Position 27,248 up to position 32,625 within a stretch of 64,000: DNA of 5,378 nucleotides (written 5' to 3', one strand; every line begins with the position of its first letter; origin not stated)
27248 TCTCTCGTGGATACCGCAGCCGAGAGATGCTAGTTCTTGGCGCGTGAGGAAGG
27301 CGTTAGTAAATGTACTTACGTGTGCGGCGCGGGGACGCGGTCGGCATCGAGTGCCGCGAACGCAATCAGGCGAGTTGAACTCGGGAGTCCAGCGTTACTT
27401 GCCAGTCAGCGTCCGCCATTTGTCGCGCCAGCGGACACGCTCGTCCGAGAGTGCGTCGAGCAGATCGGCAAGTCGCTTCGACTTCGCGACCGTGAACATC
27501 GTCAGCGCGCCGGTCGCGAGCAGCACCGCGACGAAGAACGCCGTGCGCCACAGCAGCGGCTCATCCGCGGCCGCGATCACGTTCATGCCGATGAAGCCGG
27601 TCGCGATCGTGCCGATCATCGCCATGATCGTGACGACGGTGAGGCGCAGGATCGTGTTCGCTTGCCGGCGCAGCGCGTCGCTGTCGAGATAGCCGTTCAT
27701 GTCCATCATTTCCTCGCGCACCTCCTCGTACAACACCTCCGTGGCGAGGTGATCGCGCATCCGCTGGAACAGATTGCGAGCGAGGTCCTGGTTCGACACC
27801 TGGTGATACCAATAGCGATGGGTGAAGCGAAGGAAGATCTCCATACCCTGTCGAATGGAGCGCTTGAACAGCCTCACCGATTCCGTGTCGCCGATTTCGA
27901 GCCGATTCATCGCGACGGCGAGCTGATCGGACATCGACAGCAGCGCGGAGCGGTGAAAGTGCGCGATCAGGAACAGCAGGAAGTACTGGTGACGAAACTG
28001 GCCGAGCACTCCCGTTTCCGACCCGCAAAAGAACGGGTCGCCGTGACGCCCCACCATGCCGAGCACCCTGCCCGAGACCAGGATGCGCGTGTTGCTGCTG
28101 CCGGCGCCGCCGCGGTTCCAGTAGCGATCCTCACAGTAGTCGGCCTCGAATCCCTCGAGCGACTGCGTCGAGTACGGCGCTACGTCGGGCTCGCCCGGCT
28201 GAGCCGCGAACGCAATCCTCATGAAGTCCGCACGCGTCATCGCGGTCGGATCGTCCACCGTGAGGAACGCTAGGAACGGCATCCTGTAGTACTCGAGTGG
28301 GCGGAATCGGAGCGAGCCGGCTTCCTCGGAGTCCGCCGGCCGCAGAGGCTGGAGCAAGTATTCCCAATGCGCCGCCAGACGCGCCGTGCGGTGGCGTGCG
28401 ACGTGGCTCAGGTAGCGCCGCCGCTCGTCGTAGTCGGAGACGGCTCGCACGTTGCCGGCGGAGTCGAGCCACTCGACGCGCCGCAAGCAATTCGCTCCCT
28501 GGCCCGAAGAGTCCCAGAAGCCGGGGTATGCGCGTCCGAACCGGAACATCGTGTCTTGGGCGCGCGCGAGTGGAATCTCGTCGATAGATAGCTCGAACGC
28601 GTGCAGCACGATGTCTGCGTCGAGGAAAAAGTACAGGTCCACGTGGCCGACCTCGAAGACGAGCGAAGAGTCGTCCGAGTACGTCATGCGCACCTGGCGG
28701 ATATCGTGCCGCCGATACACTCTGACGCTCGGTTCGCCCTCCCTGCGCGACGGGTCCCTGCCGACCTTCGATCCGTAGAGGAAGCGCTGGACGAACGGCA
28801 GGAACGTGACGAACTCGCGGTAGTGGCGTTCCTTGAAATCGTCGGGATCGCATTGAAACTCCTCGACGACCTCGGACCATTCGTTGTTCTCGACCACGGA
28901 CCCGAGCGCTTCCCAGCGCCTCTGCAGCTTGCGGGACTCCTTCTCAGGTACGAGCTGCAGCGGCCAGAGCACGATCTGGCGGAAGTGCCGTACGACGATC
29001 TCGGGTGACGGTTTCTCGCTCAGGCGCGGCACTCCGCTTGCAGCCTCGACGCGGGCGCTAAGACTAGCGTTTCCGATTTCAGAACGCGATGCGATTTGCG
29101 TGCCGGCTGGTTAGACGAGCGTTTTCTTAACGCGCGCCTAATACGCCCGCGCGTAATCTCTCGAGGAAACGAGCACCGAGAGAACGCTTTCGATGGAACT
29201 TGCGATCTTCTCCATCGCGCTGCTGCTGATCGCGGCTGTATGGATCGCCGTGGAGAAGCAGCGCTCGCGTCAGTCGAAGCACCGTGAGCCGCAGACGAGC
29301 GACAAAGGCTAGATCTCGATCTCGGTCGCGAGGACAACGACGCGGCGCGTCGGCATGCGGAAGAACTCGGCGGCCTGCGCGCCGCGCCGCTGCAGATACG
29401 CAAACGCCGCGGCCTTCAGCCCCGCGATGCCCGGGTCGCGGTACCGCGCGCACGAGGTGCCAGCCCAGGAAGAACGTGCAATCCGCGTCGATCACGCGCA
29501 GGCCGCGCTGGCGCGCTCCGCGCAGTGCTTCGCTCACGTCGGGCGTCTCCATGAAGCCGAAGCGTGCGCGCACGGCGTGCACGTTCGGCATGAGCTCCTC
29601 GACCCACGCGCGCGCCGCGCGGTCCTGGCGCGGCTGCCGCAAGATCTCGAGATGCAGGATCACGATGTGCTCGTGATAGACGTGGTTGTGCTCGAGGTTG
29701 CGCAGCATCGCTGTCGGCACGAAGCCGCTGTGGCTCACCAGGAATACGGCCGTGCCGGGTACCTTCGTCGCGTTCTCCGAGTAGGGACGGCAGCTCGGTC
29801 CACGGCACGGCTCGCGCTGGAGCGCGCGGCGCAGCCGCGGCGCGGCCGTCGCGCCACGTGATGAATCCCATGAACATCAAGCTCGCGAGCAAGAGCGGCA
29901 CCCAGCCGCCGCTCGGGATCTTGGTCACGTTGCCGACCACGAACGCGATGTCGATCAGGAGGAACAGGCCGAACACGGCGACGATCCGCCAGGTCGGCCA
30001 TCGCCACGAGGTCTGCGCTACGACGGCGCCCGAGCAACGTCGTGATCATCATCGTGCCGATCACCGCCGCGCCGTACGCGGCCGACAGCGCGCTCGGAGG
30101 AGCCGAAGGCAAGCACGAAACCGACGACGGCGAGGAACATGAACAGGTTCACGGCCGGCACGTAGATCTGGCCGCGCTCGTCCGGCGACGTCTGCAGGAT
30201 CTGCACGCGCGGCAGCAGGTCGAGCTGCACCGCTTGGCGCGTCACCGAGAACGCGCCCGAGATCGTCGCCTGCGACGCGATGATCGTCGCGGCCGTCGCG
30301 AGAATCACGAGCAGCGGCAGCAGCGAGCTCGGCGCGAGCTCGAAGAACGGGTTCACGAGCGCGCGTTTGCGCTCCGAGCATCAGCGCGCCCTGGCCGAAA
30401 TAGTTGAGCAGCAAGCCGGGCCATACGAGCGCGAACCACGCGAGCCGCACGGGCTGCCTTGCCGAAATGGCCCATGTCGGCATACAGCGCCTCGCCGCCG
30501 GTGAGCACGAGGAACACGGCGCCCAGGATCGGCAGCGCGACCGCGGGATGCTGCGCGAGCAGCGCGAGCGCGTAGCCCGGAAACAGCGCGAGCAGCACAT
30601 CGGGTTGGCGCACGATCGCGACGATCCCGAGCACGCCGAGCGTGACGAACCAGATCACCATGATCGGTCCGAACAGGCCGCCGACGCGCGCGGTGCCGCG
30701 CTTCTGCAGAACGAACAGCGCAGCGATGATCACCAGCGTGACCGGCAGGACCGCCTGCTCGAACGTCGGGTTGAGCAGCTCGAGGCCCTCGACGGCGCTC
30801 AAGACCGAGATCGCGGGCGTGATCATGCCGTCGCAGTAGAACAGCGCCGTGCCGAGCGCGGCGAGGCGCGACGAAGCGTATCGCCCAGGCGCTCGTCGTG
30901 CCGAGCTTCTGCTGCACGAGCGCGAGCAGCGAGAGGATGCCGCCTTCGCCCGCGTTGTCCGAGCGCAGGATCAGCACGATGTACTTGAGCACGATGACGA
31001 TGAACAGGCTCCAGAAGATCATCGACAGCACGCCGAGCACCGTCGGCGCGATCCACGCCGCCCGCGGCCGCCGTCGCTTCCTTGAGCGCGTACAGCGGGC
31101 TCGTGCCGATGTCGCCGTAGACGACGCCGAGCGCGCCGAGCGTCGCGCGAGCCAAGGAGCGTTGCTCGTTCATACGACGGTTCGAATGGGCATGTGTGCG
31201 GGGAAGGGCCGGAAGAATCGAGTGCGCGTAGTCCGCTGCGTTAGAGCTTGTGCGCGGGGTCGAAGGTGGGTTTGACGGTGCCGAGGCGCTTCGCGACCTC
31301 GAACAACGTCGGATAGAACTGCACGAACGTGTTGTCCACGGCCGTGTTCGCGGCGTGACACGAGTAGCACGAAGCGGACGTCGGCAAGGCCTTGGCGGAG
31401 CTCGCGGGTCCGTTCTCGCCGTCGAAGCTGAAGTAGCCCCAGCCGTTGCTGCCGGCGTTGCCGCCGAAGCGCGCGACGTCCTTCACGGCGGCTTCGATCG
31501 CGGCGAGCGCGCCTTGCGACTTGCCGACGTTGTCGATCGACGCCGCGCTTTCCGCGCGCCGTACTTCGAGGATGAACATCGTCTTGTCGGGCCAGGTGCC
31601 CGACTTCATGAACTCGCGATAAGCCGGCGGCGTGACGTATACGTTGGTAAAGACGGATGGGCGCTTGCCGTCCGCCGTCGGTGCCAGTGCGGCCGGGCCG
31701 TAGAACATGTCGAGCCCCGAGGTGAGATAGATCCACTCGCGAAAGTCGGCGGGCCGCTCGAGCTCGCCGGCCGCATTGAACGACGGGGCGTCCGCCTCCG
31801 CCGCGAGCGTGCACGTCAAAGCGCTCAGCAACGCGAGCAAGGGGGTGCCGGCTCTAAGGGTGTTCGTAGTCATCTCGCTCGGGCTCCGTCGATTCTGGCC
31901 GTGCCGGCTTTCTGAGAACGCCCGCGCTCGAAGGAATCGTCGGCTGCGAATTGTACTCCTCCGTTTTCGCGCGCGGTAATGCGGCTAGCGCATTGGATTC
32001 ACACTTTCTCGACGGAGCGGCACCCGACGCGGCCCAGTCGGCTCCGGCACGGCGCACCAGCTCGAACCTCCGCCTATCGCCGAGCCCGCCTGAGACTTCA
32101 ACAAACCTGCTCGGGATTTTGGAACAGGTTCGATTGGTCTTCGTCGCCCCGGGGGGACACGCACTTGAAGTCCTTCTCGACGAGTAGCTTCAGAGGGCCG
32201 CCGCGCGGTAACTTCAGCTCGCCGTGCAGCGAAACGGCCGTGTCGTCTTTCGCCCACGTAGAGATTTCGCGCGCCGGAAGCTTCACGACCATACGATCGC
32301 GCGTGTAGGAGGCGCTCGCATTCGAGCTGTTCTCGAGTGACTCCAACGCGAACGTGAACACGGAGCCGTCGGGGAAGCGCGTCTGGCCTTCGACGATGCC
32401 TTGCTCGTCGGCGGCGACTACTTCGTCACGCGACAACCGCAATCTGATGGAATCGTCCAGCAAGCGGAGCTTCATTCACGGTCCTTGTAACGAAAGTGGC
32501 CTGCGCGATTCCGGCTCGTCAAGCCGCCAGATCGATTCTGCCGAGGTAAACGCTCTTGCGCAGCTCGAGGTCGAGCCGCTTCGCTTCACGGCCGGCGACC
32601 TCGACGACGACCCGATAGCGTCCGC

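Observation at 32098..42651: Divergent cluster joining two Pelobacter-type Mo/W enzymes with a giant bifurcase-like flavoprotein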

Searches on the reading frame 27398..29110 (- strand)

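Call 19: search_protein_families(library=pfam, proteins=[window:27398-29110:-], max_evalue=0.001)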
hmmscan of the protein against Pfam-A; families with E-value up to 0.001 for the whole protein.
window:27398-29110:- (571 aa): 1 family
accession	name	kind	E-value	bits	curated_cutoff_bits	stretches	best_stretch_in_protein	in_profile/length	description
PF01544.23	CorA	-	4e-06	26.8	27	1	415-542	163-288/292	CorA-like Mg2+ transporter protein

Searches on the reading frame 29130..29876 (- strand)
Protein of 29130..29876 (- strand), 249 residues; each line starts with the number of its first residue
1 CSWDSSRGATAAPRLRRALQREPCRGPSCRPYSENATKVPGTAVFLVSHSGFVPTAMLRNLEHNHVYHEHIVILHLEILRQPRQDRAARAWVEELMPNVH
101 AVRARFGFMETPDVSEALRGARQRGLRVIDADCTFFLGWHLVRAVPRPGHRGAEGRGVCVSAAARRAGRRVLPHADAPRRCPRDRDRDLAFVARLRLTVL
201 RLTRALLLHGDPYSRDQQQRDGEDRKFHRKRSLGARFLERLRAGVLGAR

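Call 19: search_protein_families(library=pfam, proteins=[window:29130-29876:-], max_evalue=0.001)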
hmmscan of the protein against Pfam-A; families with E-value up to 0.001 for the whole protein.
window:29130-29876:- (249 aa): 1 family
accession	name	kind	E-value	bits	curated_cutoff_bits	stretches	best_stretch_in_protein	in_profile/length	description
PF22776.1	K_trans_C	-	6.2e-24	85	24.8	1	40-142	1-104/151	K+ potassium transporter C-terminal domain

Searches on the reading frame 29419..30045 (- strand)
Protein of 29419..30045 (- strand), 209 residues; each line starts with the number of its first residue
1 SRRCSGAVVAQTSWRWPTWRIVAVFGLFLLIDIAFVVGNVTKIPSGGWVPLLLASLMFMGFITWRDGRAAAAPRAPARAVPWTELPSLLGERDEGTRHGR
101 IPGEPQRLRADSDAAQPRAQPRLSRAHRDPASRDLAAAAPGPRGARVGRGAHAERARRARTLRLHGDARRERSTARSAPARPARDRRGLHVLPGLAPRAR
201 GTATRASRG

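Call 19: search_protein_families(library=pfam, proteins=[window:29419-30045:-], max_evalue=0.001)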
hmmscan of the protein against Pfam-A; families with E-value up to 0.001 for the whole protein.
window:29419-30045:- (209 aa): 1 family
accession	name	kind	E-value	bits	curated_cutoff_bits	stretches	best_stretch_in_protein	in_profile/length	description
PF02705.21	K_trans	-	2.1e-15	56.6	24.8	1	7-81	373-447/454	K+ potassium transporter integral membrane domain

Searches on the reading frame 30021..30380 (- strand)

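Call 19: search_protein_families(library=pfam, proteins=[window:30021-30380:-], max_evalue=0.001)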
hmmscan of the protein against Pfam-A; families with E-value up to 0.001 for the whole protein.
window:30021-30380:- (120 aa): 1 family
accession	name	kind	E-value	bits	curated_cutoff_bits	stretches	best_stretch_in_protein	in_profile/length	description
PF02705.21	K_trans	-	9.5e-33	113.8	24.8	1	4-97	259-352/454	K+ potassium transporter integral membrane domain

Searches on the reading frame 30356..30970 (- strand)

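Call 19: search_protein_families(library=pfam, proteins=[window:30356-30970:-], max_evalue=0.001)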
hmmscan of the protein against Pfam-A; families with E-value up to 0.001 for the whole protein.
window:30356-30970:- (205 aa): 1 family
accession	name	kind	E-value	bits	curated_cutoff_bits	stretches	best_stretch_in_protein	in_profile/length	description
PF02705.21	K_trans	-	2.2e-57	195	24.8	1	30-173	89-232/454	K+ potassium transporter integral membrane domain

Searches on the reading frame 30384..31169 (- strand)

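Call 19: search_protein_families(library=pfam, proteins=[window:30384-31169:-], max_evalue=0.001)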
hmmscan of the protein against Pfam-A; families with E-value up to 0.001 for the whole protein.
window:30384-31169:- (262 aa): 1 family
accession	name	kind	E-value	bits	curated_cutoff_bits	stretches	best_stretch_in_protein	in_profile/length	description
PF02705.21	K_trans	-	9.6e-16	57.7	24.8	1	42-93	36-87/454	K+ potassium transporter integral membrane domain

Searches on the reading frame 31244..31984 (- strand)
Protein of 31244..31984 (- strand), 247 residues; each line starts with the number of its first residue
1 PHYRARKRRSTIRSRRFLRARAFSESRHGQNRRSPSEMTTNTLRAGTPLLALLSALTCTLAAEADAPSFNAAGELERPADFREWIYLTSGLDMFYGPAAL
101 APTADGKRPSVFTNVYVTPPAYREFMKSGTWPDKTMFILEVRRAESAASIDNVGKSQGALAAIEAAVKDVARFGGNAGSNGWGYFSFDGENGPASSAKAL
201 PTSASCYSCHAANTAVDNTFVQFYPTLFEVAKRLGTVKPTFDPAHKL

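Call 19: search_protein_families(library=pfam, proteins=[window:31244-31984:-], max_evalue=0.001)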
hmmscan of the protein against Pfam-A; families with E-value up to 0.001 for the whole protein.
window:31244-31984:- (247 aa): 1 family
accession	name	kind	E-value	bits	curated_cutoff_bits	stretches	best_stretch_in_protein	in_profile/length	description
PF16694.10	Cytochrome_P460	-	2.6e-18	67.1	27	1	78-220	1-124/125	Cytochrome P460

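Call 73: search_protein_families(library=ncbifam, proteins=[window:31244-31984:-], max_evalue=0.00001)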
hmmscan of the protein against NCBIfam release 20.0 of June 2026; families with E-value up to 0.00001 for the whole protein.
window:31244-31984:- (247 aa): 0 families

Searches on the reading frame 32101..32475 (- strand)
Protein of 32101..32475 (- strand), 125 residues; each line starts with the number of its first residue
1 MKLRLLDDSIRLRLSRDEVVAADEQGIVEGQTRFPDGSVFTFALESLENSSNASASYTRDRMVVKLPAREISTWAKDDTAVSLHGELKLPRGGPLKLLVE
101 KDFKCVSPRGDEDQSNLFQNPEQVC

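Call 12: search_protein_families(library=pfam, proteins=[window:32101-32475:-], max_evalue=0.01)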
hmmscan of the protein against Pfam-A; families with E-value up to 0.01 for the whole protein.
seq(125 aa): 1 family
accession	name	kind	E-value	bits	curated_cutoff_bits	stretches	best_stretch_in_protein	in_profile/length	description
PF22668.1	DUF7009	-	8.5e-29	100.7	27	1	1-122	1-119/119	Family of unknown function (DUF7009)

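Call 13: search_protein_families(library=ncbifam, proteins=[window:32101-32475:-], max_evalue=0.01)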
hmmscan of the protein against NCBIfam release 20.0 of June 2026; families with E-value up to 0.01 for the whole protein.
seq(125 aa): 0 families
